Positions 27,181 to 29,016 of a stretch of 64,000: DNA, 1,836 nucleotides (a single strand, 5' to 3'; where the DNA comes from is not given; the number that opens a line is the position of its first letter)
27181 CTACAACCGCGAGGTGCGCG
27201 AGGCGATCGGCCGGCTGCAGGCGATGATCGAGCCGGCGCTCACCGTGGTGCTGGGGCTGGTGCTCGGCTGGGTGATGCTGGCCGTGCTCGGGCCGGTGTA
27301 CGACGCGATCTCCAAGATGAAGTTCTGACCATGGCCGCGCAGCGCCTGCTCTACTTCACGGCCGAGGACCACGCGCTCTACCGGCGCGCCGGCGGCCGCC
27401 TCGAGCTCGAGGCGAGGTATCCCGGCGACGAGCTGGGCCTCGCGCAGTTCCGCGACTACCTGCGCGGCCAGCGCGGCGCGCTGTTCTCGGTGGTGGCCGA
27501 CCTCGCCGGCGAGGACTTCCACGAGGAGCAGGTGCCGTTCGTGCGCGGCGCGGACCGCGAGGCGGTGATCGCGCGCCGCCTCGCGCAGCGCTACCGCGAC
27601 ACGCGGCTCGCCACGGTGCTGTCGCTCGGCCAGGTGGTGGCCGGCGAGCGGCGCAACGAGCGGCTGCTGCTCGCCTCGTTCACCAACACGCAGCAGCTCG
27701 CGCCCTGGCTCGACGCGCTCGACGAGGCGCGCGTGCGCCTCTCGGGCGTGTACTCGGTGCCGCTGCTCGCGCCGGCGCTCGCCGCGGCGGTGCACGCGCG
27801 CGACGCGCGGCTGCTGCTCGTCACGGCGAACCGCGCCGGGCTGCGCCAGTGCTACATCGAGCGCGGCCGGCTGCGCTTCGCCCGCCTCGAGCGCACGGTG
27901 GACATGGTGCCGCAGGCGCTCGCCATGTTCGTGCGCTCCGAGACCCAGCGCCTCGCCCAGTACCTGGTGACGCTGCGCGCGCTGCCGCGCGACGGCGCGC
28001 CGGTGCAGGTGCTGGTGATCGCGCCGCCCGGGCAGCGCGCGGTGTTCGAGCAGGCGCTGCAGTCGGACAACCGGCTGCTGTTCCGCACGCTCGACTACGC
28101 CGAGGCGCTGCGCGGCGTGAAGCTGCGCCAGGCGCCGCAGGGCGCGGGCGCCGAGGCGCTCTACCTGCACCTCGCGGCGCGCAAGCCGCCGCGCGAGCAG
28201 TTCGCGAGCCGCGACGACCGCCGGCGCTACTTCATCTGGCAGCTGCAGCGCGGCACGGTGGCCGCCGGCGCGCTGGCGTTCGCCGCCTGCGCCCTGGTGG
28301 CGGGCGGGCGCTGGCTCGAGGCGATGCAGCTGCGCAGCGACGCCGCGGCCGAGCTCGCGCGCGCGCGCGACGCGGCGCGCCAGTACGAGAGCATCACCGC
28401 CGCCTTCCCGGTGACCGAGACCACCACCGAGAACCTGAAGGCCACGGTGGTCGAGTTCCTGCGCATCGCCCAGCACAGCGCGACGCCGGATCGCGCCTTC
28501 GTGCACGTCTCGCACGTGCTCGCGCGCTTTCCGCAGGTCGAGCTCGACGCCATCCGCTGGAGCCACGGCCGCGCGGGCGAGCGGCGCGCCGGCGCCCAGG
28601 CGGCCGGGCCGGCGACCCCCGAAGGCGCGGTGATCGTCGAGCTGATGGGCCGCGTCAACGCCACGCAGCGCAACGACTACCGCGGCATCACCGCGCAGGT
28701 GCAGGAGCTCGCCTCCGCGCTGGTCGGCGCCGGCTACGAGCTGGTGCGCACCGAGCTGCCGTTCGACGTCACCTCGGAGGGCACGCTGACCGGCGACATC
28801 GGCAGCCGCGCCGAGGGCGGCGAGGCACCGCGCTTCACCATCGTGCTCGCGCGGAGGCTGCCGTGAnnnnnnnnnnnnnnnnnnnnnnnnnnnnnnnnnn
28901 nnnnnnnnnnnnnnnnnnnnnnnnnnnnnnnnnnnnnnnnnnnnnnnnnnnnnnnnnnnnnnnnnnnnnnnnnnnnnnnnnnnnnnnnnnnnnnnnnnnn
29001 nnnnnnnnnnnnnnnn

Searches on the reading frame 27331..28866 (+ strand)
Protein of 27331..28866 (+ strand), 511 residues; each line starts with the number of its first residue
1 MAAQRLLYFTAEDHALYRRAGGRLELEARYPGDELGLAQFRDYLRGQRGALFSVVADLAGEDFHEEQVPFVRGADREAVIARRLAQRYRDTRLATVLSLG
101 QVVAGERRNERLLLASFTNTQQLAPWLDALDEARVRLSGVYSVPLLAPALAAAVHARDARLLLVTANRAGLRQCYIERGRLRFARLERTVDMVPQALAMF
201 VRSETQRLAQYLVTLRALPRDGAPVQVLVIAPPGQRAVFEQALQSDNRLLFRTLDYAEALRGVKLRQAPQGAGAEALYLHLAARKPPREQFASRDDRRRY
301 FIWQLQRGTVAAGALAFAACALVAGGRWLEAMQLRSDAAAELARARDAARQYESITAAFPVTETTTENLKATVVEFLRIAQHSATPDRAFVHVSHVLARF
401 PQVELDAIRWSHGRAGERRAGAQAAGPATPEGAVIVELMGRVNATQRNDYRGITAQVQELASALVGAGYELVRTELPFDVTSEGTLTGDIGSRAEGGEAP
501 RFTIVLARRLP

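Call 5: search_protein_families(library=pfam, proteins=[window:27331-28866:+], max_evalue=0.01)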
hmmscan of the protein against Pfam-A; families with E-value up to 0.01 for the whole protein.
window:27331-28866:+ (511 aa): 0 families

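Call 7: search_protein_families(library=ncbifam, proteins=[window:27331-28866:+], max_evalue=0.001)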
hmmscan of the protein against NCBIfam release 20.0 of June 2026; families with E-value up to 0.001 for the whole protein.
window:27331-28866:+ (511 aa): 0 families

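Call 19: find_homologous_proteins(query=window:27331-28866:+, max_evalue=0.001)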
Query window:27331-28866:+ (511 aa): 1441 proteins with E <= 0.001 among 8000 candidates; the best 120 are listed.
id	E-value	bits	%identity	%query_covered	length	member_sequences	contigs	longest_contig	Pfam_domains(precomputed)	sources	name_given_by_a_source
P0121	0.0e+0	1090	100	100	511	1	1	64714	-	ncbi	ncbi:MAG TPA: hypothetical protein VF211_03725 [Burkholderiales bacterium]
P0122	3.1e-275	931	85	100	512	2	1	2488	-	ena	-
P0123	2.3e-273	925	84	100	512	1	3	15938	-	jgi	jgi:hypothetical protein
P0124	5.5e-273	924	85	100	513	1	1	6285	-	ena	-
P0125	1.6e-272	922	85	100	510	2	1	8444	-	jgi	jgi:hypothetical protein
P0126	1.0e-269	913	84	100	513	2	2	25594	-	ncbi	-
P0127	4.5e-267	904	83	100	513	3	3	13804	-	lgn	-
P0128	1.1e-266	903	82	100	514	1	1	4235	-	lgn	-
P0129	2.9e-263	892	82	100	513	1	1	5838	-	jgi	jgi:hypothetical protein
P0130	3.0e-263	892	83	100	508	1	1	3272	-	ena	-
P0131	3.4e-263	892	81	100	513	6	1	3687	-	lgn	-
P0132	7.5e-262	887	83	97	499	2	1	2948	-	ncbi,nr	ncbi:MAG TPA: hypothetical protein VFI86_10670, partial [Burkholderiales bacterium]|nr:hypothetical 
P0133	8.4e-261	884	81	100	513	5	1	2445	-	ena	-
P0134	1.0e-258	877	80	100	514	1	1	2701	-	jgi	jgi:hypothetical protein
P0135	2.2e-254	863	80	100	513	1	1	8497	-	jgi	jgi:hypothetical protein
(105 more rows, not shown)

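Call 21: find_related_loci(query=A1, collection=genome_contigs, flank=10000)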
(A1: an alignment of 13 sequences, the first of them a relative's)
Query A1 (511 aa) in genome_contigs; peptide patterns used: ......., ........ (x = any residue, [..] = any of these).
150 stretches matched a pattern; 60 encode a relative of the query (tblastn E <= 1e-3); 60 distinct loci.
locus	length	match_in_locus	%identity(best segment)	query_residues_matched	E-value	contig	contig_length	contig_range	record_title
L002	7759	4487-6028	73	1-511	0e+0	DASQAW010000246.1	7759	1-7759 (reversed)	MAG TPA_asm: Burkholderiales bacterium isolate SMAG_U11655 k141_114688, whole genome shotgun sequence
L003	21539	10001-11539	71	1-511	0e+0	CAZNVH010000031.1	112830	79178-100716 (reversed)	MAG TPA_asm: uncultured Enterobacteriaceae bacterium isolate binchicken_co165_59 genome assembly, contig: k141_2644519,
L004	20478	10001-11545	75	1-511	0e+0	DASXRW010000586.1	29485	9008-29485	MAG TPA_asm: Burkholderiales bacterium isolate SMAG_U4650 k141_136868, whole genome shotgun sequence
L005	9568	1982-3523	74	1-511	0e+0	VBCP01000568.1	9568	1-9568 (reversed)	MAG: Betaproteobacteria bacterium isolate BP_20 14_0903_13_30cm_scaffold_9075079, whole genome shotgun sequence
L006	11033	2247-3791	71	1-511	0e+0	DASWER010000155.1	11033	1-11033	MAG TPA_asm: Burkholderiales bacterium isolate SMAG_U2767 k141_1895512, whole genome shotgun sequence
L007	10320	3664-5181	77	1-505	0e+0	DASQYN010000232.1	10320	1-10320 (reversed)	MAG TPA_asm: Burkholderiales bacterium isolate SMAG_U11066 k141_198910, whole genome shotgun sequence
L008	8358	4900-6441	75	1-511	0e+0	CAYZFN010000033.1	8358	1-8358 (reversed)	MAG TPA_asm: uncultured Enterobacteriaceae bacterium isolate binchicken_co279_116 genome assembly, contig: k141_4122993,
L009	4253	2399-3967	70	1-511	0e+0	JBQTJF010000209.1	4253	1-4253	MAG: Betaproteobacteria bacterium isolate SAR238 c_000000346700, whole genome shotgun sequence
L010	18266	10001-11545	70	1-511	0e+0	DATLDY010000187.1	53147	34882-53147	MAG TPA_asm: Burkholderiales bacterium isolate SMAG_U14362 k141_6099198, whole genome shotgun sequence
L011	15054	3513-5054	70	1-510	0e+0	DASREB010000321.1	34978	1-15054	MAG TPA_asm: Burkholderiales bacterium isolate SMAG_U9995 k141_113858, whole genome shotgun sequence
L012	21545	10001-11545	73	1-511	0e+0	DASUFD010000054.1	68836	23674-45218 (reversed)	MAG TPA_asm: Burkholderiales bacterium isolate SMAG_U1370 k141_947589, whole genome shotgun sequence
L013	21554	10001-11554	69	1-511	0e+0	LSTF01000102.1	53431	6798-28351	Betaproteobacteria bacterium SCGC AG-212-J23 AG-212-J23.8, whole genome shotgun sequence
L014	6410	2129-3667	69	1-511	0e+0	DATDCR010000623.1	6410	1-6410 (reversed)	MAG TPA_asm: Burkholderiales bacterium isolate SMAG_U153 k141_113980, whole genome shotgun sequence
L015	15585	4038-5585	70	1-511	0e+0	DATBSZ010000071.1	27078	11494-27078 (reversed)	MAG TPA_asm: Burkholderiales bacterium isolate SMAG_U4170 k141_78180, whole genome shotgun sequence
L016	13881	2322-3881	72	1-511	0e+0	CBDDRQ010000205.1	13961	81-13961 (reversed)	uncultured bacterium isolate s10_2 genome assembly, contig: k141_805323, whole genome shotgun sequence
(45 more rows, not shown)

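Call 26: search_dna_similar(query=window:27331-28866:+, collection=plasmids, mode=protein, max_rows=30, max_evalue=0.01)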
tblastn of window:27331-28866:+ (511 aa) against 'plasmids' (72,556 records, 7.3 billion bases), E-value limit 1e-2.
No match.

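Call 27: search_protein_families(library=pfam, proteins=[window:27331-28866:+], max_evalue=10)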
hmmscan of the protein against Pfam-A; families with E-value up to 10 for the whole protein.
window:27331-28866:+ (511 aa): 0 families

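Call 43: predict_structure(alignment_id=A2)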
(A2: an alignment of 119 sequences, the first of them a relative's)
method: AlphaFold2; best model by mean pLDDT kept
length: 511 residues; sequences in the alignment: 119
mean_pLDDT: 75.3   pTM: 0.57
mean pLDDT of the five models: 75.3, 75.1, 75.0, 73.8, 68.4
residues with pLDDT >= 90: 131; 70-90: 221; 50-70: 76; < 50: 83
segments of 3 or more residues with pLDDT < 50: 64-73, 75-119, 359-361, 415-430, 491-496
pLDDT, mean of each block of 10 residues (from residue 1): 77 89 92 91 83 79 47 48 40 30 40 42 75 76 84 89 93 87 83 92 92 76 90 95 92 96 93 91 74 73 81 90 91 87 79 58 53 56 67 87 85 51 38 80 75 86 87 81 60 55 85 59
secondary structure, 60 per line:
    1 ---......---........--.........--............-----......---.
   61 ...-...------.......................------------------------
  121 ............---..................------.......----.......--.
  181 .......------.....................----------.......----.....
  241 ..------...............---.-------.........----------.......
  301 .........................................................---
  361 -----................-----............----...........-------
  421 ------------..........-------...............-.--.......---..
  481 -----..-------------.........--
elements in order: E4-9 E13-20 E23-31 H34-45 E51-56 E60-63 H74-96 H121-132 E136-142 H143-153 E160-166 E171-177 E180-187 H194-214 E225-231 H236-242 E249-255 H256-263 H275-283 H294-357 H366-381 H387-398 E403-413 E433-442 H450-464 E469-475 E501-509

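Call 47: fold_search(model_id=the predicted structure, library=pdb)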
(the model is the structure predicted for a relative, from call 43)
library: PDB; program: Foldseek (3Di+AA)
matches with E <= 10: 1271; with E <= 0.001: 52
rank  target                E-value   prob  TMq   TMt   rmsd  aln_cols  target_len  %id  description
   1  5eoy_A                3.2e-07  1.00  0.30  0.40  10.9       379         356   13  Pseudomonas aeruginosa SeMet-PilM bound to ADP (released 2016-04-27)
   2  5eoy_B                1.0e-06  1.00  0.29  0.39  11.2       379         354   13  Pseudomonas aeruginosa SeMet-PilM bound to ADP (released 2016-04-27)
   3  5eou_B                1.4e-06  1.00  0.31  0.42  10.2       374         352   12  Pseudomonas aeruginosa PilM:PilN1-12 bound to ATP (released 2016-04-27)
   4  5eox_B                5.8e-06  1.00  0.29  0.39  10.7       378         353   11  Pseudomonas aeruginosa PilM bound to ADP (released 2016-04-27)
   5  6jdh_A                5.8e-06  1.00  0.23  0.35  10.8       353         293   12  Crystal structure of N-acetyl mannosmaine kinase from Pasteurella multocida (released 2020-02-05)
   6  3h1q_B                1.3e-05  1.00  0.25  0.42   8.3       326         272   10  Crystal structure of ethanolamine utilization protein EutJ from Carboxydothermus hydrogenoformans (released 2009-05-19)
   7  2ych_A                2.1e-05  1.00  0.30  0.41  10.1       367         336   13  PilM-PilN type IV pilus biogenesis complex (released 2011-05-11)
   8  3wt0_D                2.2e-05  1.00  0.29  0.37  12.1       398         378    8  Crystal Structure Analysis of Cell Division Protein (released 2015-04-29)
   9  5eou_A                2.3e-05  1.00  0.30  0.43   9.9       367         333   11  Pseudomonas aeruginosa PilM:PilN1-12 bound to ATP (released 2016-04-27)
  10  3hrg                  2.8e-05  1.00  0.27  0.47   8.8       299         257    9  Crystal structure of Bacteroides thetaiotaomicron BT_3980, protein with actin-like ATPase fold and unknown function (NP_ (released 2009-06-23)
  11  5eq6_A                3.0e-05  1.00  0.29  0.39  10.9       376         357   13  Pseudomonas aeruginosa PilM bound to AMP-PNP (released 2016-04-27)
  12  5eq6_B                3.3e-05  1.00  0.31  0.43  10.7       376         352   11  Pseudomonas aeruginosa PilM bound to AMP-PNP (released 2016-04-27)
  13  5eox_A                3.3e-05  1.00  0.29  0.38  11.0       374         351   12  Pseudomonas aeruginosa PilM bound to ADP (released 2016-04-27)
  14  2j4r_A                7.5e-05  1.00  0.20  0.30   8.1       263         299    8  Structural Study of the Aquifex aeolicus PPX-GPPA enzyme (released 2007-10-16)
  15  2f9w_A                7.5e-05  1.00  0.20  0.34  13.3       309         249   12  Structure of the type III CoaA from Pseudomonas aeruginosa (released 2006-08-22)
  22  1yf5                  2.0e-04  0.99  0.23  0.41   9.9       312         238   12  Cyto-Epsl: The Cytoplasmic Domain Of Epsl, An Inner Membrane Component Of The Type II Secretion System Of Vibrio Cholera (released 2005-05-03)
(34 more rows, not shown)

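Call 78: search_protein_representatives(alignment_id=A2)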
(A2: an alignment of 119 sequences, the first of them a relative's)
Query: 119 sequences, 515 profile positions. Proteins with E-value up to 0.001 (for the whole library): 2131; up to 1e-10: 1579; up to 1e-30: 815. The best 150 are listed.
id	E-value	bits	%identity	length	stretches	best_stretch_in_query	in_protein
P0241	2.2e-220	748.9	-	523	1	1-514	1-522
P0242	2.1e-170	584.1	-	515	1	1-511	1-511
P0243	7.5e-166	569.0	-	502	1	4-514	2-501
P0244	2.1e-162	557.7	-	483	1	4-349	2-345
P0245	4.8e-146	503.7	-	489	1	3-512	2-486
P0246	8.3e-137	473.2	-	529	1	1-514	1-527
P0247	1.5e-133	462.5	-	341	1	177-513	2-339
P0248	1.8e-133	462.2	-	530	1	1-514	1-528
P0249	8.9e-128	443.4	-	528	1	1-513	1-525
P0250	2.8e-127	441.8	-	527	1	1-514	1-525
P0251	3.4e-127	441.5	-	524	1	1-514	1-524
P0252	5.9e-127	440.7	-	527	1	1-514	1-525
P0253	4.7e-123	427.8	-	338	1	1-336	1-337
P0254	1.1e-120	420.0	-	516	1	1-515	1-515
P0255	1.2e-119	416.6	-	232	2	197-335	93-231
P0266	1.5e-104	366.7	-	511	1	1-514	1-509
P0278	1.1e-91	324.3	-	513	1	1-514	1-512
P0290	8.1e-87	308.3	-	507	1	1-514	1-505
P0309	4.0e-78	279.6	-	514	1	1-515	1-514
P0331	2.4e-74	267.1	-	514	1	1-513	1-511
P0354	1.3e-70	254.8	-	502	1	1-512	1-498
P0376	2.1e-67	244.2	-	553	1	1-510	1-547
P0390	1.5e-65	238.1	-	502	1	1-493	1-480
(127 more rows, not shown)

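Call 79: list_cluster_members(proteins=[P0246, P0254, P0266, P0278, P0290, P0309, P0331, P0354, P0376, P0390])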
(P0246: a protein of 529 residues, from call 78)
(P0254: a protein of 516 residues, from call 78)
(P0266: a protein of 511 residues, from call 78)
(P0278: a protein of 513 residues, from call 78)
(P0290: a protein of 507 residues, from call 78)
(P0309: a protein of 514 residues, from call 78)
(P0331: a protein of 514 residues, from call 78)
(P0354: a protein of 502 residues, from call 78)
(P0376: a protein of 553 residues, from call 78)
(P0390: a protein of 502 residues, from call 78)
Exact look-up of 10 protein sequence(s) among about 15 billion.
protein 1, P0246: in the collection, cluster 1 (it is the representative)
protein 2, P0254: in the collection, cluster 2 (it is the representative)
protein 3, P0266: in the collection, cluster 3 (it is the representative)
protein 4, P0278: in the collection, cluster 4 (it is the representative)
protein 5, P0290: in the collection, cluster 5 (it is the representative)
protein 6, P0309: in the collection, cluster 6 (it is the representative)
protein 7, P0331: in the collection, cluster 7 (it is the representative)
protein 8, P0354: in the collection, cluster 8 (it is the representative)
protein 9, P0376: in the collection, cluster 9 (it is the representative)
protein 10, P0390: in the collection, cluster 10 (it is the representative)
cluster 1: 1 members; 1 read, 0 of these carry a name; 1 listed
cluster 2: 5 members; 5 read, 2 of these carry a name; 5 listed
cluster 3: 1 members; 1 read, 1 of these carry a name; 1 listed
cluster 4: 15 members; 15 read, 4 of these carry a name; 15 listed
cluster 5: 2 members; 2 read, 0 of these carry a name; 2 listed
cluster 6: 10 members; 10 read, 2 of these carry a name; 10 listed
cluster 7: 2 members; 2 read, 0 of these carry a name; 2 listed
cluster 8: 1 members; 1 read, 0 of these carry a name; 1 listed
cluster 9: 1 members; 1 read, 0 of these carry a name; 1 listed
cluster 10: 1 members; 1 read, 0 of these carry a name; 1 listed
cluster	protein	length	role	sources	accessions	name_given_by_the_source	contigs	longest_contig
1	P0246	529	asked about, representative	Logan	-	-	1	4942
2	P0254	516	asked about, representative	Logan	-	-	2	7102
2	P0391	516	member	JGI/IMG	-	hypothetical protein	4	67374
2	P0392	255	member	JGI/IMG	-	hypothetical protein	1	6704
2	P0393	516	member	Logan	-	-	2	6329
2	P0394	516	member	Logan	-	-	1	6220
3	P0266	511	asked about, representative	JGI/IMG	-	hypothetical protein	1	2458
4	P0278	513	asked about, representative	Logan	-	-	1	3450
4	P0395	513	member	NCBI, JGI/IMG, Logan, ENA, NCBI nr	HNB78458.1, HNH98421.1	MAG TPA: hypothetical protein PLT94_08015 [Rhodocyclaceae bacterium] | hypothetical protein [Rhodocyclaceae bacterium]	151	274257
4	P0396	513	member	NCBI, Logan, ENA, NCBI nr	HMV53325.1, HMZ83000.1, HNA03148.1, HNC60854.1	MAG TPA: hypothetical protein PLX20_11120 [Rhodocyclaceae bacterium] | hypothetical protein [Rhodocyclaceae bacterium]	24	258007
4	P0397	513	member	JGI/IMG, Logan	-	hypothetical protein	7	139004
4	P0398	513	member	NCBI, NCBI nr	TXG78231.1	MAG: hypothetical protein E6R11_05330 [Rhodocyclaceae bacterium]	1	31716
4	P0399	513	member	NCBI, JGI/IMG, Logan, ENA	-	-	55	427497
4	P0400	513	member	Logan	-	-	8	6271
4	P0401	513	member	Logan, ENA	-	-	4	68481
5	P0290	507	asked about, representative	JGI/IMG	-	-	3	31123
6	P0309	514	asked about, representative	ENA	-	-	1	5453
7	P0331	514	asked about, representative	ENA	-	-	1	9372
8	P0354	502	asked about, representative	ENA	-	-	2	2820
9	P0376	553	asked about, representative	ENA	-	-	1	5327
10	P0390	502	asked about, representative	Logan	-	-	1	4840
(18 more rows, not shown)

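Call 80: find_homologous_proteins(query=P0395, max_evalue=1e-10)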
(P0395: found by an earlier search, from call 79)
Query P0395 (513 aa): 223 proteins with E <= 1e-10 among 8000 candidates; the best 120 are listed.
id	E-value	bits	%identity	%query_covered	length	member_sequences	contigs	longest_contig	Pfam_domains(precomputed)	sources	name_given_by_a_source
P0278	0.0e+0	1034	91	100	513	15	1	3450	-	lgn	-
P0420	3.8e-289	977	86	100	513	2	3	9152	-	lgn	-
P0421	2.6e-205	701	64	100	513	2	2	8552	-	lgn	-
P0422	7.1e-202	690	64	100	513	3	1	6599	-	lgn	-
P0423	2.0e-198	678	63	100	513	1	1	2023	-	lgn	-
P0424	1.3e-196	672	62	100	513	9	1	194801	-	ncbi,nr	ncbi:MAG: hypothetical protein IPI02_16950 [Sterolibacteriaceae bacterium]|nr:hypothetical protein [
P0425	1.4e-194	665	62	100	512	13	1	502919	-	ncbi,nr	ncbi:MAG: hypothetical protein IPL03_06255 [Sterolibacteriaceae bacterium]|nr:hypothetical protein [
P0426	6.0e-189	647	59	100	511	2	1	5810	-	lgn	-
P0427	2.4e-186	638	60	100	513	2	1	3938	-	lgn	-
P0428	3.3e-178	611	63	91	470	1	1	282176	-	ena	-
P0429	1.2e-150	521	50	100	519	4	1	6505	-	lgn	-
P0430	1.4e-133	464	42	100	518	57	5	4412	-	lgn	-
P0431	2.7e-132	460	44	100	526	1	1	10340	-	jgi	-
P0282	6.2e-131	456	45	100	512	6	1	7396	-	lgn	-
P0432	2.1e-130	454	46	100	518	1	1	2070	-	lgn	-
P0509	5.5e-103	363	37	99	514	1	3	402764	-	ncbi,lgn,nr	ncbi:MAG: hypothetical protein KJ787_11690 [Gammaproteobacteria bacterium]|nr:hypothetical protein [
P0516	8.1e-102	360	38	100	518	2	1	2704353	-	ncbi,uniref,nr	ncbi:MAG: hypothetical protein OHM77_06840 [Candidatus Nitricoxidivorans perseverans]|uniref:Unchara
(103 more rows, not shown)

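Call 81: find_encoding_contigs(protein=P0516, flank=10000, max_places=1)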
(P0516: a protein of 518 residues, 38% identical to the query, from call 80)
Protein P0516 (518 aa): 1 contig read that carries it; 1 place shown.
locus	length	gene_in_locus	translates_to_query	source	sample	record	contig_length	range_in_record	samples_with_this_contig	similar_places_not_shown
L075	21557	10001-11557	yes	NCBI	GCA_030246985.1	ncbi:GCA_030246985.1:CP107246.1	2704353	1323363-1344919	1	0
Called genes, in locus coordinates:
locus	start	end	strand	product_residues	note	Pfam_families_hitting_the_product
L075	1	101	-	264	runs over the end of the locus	PF02405:MlaE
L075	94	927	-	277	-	PF00005:ABC_tran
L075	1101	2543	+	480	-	PF00072:Response_reg, PF00158:Sigma54_activat, PF14532:Sigma54_activ_2, PF07728:AAA_5 (weak), PF25601:AAA_lid_14, PF02954:HTH_8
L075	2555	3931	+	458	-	PF13191:AAA_16, PF13401:AAA_22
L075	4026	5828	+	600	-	PF00263:Secretin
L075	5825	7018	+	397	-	PF13371:TPR_9 (faint), PF13424:TPR_12 (faint), PF00515:TPR_1 (faint), PF07719:TPR_2 (faint), PF13432:TPR_16, PF14559:TPR_19, PF14559:TPR_19 (weak), PF13432:TPR_16 (weak), +5 more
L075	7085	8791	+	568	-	PF05157:MshEN, PF00437:T2SSE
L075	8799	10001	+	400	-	PF28597:T2SSF_N (weak), PF00482:T2SSF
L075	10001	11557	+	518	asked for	-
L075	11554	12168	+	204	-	-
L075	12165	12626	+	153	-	-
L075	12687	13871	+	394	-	-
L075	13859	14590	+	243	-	-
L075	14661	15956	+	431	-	PF00211:Guanylate_cyc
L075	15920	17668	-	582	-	PF02518:HATPase_c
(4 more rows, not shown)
